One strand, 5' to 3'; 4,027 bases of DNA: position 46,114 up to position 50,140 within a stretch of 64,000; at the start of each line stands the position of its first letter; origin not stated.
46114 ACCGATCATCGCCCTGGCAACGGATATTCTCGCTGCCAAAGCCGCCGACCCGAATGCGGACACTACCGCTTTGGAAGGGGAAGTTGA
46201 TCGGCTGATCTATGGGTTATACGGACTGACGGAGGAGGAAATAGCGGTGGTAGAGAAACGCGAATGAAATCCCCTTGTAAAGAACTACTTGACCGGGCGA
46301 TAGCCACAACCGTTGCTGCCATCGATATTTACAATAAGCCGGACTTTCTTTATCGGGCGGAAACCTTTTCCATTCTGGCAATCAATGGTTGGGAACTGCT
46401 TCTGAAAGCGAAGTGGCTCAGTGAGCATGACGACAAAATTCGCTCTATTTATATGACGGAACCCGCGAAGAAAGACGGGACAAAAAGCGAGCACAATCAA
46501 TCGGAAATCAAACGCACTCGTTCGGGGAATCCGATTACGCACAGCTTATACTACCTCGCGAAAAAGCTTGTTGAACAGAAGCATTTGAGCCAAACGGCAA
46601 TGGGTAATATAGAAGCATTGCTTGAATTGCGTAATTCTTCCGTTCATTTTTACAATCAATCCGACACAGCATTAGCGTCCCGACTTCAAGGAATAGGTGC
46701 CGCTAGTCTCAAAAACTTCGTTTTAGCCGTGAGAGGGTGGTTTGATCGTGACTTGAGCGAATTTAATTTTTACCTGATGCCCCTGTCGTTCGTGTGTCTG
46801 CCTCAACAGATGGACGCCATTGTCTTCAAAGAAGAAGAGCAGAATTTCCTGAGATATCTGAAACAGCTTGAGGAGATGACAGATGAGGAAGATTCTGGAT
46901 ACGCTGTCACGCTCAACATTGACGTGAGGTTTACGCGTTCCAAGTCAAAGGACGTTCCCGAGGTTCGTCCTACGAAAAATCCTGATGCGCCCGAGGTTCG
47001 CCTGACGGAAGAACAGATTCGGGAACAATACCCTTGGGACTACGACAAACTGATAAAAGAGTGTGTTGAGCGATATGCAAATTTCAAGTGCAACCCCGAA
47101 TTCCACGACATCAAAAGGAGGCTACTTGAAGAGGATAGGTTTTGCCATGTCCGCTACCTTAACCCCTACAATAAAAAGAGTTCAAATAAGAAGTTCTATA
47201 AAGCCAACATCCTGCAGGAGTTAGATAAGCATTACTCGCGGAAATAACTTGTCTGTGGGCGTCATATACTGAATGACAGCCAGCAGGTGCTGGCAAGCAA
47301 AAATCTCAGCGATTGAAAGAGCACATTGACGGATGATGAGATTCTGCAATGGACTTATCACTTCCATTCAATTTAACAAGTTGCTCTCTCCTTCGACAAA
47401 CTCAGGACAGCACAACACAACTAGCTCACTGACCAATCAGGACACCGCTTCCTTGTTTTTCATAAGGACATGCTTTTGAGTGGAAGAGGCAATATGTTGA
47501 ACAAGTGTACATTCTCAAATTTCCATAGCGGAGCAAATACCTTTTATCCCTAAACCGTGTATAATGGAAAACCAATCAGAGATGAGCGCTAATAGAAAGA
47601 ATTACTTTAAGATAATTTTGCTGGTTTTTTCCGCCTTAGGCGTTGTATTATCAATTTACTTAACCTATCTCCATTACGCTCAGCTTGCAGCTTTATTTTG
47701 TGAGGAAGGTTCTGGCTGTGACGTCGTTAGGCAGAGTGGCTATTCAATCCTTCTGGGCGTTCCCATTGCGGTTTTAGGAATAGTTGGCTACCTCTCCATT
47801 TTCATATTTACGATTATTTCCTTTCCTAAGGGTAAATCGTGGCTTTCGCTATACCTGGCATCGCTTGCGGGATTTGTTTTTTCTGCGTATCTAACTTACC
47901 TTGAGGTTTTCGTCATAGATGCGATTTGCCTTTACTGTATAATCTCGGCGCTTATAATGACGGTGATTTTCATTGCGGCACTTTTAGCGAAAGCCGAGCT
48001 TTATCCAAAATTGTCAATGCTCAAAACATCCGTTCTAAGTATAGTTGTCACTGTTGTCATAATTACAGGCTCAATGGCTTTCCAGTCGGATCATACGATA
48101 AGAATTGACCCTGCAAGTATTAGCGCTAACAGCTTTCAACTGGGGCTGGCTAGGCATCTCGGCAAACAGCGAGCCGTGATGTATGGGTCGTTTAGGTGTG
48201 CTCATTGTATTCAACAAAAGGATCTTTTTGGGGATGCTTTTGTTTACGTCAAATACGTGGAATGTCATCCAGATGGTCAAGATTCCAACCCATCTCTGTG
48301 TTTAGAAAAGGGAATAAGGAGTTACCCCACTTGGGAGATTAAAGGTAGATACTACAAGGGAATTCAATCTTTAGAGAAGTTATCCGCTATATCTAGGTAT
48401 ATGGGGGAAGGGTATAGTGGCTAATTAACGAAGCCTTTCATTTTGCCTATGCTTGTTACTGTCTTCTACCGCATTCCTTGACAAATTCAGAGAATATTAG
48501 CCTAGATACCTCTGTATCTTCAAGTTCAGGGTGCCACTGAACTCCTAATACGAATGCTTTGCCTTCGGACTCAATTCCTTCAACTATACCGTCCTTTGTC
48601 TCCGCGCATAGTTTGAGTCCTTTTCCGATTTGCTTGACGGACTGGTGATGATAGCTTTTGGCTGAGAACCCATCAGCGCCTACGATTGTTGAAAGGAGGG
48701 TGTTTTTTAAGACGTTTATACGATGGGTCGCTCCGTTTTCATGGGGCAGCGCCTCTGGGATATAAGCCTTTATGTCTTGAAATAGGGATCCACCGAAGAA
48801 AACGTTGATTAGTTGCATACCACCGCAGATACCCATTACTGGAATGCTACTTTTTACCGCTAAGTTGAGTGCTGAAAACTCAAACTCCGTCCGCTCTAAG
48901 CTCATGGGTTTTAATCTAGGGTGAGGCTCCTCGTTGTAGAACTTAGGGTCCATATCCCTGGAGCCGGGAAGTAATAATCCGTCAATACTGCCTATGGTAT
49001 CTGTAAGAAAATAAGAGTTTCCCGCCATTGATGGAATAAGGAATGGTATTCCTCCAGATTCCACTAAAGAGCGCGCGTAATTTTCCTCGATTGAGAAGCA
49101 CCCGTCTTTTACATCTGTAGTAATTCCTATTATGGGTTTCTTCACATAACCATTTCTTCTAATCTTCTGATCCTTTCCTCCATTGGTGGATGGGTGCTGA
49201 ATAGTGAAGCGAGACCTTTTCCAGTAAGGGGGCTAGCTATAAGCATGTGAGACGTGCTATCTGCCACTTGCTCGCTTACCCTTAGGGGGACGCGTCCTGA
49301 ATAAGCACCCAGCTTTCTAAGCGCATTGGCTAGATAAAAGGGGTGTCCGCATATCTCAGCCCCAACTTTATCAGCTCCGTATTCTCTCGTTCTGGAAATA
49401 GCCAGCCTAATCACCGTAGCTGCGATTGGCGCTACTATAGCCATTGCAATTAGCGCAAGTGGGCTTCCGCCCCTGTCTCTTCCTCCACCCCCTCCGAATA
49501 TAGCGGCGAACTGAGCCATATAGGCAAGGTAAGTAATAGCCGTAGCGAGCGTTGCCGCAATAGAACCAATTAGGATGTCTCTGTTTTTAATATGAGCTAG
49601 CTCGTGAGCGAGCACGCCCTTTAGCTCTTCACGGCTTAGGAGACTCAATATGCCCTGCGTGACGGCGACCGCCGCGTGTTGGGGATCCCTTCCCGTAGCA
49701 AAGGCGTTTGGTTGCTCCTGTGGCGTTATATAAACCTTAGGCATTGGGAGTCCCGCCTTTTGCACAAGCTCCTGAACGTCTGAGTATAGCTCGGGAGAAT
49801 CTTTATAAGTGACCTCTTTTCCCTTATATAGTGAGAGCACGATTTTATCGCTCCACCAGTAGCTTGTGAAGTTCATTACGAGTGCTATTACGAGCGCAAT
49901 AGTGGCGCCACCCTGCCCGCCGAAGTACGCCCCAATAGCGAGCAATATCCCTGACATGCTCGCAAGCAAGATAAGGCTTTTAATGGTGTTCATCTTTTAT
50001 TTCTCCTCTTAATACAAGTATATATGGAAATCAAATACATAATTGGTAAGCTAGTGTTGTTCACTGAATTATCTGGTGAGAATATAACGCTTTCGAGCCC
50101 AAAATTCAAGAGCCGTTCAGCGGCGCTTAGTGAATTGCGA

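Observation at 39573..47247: Coupled PLD-nuclease/SNF2-helicase + large N6A methyltransferase + HEPN-like gene: a defence cassette that fits no canonical system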

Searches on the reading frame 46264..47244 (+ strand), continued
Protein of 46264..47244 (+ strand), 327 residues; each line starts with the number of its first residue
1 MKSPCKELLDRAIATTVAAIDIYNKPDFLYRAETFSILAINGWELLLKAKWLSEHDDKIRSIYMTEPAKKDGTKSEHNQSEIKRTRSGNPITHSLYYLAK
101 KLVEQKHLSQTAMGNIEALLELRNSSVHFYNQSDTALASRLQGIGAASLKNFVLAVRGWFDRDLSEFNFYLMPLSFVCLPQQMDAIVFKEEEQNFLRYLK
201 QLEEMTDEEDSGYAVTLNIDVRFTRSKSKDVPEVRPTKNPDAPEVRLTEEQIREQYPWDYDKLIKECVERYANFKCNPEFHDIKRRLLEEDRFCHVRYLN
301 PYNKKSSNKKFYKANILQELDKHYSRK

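Call 62: fold_search(model_id=the predicted structure, library=pdb)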
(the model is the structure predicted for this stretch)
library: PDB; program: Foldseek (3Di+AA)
matches with E <= 10: 210; with E <= 0.001: 0
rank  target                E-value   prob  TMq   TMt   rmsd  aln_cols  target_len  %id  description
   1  6m6u_G                3.8e-02  0.98  0.26  0.52   6.2       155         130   15  Crystal structure the toxin-antitoxin MntA-HpeT mutant-D39ED41E (released 2020-09-30)
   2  7bxo_G                4.4e-02  0.99  0.28  0.59   4.9       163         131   12  Crystal structure of the toxin-antitoxin with AMP-PNP (released 2020-09-30)
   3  6m6u_H                4.4e-02  0.98  0.27  0.53   6.0       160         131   13  Crystal structure the toxin-antitoxin MntA-HpeT mutant-D39ED41E (released 2020-09-30)
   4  1ylm_A                5.5e-02  0.97  0.27  0.51   7.1       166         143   15  Structure of Cytosolic Protein of Unknown Function YutE from Bacillus subtilis (released 2005-03-01)
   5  6m6w_B                6.4e-02  0.98  0.27  0.55   6.2       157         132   13  Crystal structure the toxin-antitoxin MntA-HpeT mutant-Y104A (released 2020-09-30)
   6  6m6w_G                6.4e-02  0.96  0.25  0.52   6.2       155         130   15  Crystal structure the toxin-antitoxin MntA-HpeT mutant-Y104A (released 2020-09-30)
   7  7ae6_B                6.4e-02  0.90  0.24  0.45   7.9       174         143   12  Crystal structure of di-AMPylated HEPN(R102A) toxin (released 2020-12-30)
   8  5yep_B                7.2e-02  0.96  0.26  0.51   6.4       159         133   14  Crystal structure of SO_3166-SO_3165 from Shewanella oneidensis (released 2018-03-28)
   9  5yep_C                8.0e-02  0.91  0.25  0.48   6.3       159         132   14  Crystal structure of SO_3166-SO_3165 from Shewanella oneidensis (released 2018-03-28)
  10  7ae6_A                8.4e-02  0.87  0.24  0.43   9.1       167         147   14  Crystal structure of di-AMPylated HEPN(R102A) toxin (released 2020-12-30)
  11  7bxo_D                1.1e-01  0.91  0.25  0.50   6.2       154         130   15  Crystal structure of the toxin-antitoxin with AMP-PNP (released 2020-09-30)
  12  7bxo_H                1.2e-01  0.93  0.26  0.54   6.0       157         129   13  Crystal structure of the toxin-antitoxin with AMP-PNP (released 2020-09-30)
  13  6m6u_D                1.3e-01  0.94  0.27  0.55   6.3       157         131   15  Crystal structure the toxin-antitoxin MntA-HpeT mutant-D39ED41E (released 2020-09-30)
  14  7bxo_F                1.3e-01  0.93  0.25  0.53   6.2       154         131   14  Crystal structure of the toxin-antitoxin with AMP-PNP (released 2020-09-30)
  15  6m6w_D                1.4e-01  0.92  0.26  0.55   6.3       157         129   14  Crystal structure the toxin-antitoxin MntA-HpeT mutant-Y104A (released 2020-09-30)
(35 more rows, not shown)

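Call 63: search_protein_families(library=pfam, proteins=[P0359], max_evalue=10)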
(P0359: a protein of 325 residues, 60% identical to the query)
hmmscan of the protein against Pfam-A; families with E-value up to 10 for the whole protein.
P0359 (325 aa): 1 family
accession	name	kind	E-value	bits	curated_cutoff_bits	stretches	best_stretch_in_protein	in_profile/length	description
PF12358.13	DUF3644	-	5.8e-47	160.1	27.6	1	7-202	1-181/183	Domain of unknown function (DUF3644)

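Call 102: search_protein_families(library=phrogs, proteins=[window:46264-47244:+], max_evalue=0.001)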
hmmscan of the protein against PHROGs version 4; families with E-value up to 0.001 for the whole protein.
window:46264-47244:+ (327 aa): 1 family
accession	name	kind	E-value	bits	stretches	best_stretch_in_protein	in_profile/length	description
phrog_9605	-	unknown function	1.2e-16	61.9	1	5-326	7-305/333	-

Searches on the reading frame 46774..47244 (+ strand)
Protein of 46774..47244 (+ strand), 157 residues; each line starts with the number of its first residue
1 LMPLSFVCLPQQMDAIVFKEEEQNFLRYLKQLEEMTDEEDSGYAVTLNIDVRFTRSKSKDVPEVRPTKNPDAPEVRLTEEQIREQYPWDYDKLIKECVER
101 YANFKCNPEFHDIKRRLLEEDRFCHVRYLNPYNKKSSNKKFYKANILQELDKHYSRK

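Call 63: search_protein_families(library=pfam, proteins=[window:46774-47244:+], max_evalue=10)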
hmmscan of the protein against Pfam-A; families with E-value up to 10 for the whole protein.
window:46774-47244:+ (157 aa): 2 families
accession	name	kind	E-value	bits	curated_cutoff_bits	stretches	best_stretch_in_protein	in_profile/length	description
PF25825.1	SAPC2_N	-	0.092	13.1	27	1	23-63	4-44/80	SAPC2 EF-hand like N-terminal domain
PF08405.16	Calici_PP_N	-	0.094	12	24.2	1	72-126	65-120/358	Viral polyprotein N-terminal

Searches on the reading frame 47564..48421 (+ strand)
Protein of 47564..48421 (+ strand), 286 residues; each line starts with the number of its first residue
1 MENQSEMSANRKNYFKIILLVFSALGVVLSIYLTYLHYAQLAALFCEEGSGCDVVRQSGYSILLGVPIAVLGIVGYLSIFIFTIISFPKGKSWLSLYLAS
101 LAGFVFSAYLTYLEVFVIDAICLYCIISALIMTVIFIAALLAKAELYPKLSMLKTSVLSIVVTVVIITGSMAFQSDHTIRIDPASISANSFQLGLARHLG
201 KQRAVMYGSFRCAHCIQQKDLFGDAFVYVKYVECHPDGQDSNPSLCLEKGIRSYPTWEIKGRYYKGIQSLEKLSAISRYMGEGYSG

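Call 82: search_protein_families(library=pfam, proteins=[window:47564-48421:+], max_evalue=0.00001)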
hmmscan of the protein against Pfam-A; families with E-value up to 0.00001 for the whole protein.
window:47564-48421:+ (286 aa): 1 family
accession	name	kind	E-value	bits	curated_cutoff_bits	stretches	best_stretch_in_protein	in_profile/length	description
PF07884.19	VKOR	-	3.2e-25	89.3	27.5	1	18-139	2-133/134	Vitamin K epoxide reductase family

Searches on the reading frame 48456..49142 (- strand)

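Call 82: search_protein_families(library=pfam, proteins=[window:48456-49142:-], max_evalue=0.00001)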
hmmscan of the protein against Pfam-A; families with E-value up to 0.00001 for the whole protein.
window:48456-49142:- (228 aa): 2 families
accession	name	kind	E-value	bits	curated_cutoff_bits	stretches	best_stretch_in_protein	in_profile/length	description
PF07722.19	Peptidase_C26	-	3.9e-55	187.4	20.5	1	3-206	1-219/219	Peptidase C26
PF00117.34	GATase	-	4.2e-17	62.9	22.8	1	83-221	56-188/190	Glutamine amidotransferase class-I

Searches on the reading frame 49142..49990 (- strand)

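Call 82: search_protein_families(library=pfam, proteins=[window:49142-49990:-], max_evalue=0.00001)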
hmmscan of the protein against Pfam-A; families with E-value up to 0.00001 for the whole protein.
window:49142-49990:- (282 aa): 1 family
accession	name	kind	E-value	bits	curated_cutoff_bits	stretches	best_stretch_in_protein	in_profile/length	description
PF01435.24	Peptidase_M48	-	6.2e-38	130.9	20.3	1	65-280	4-185/186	Peptidase family M48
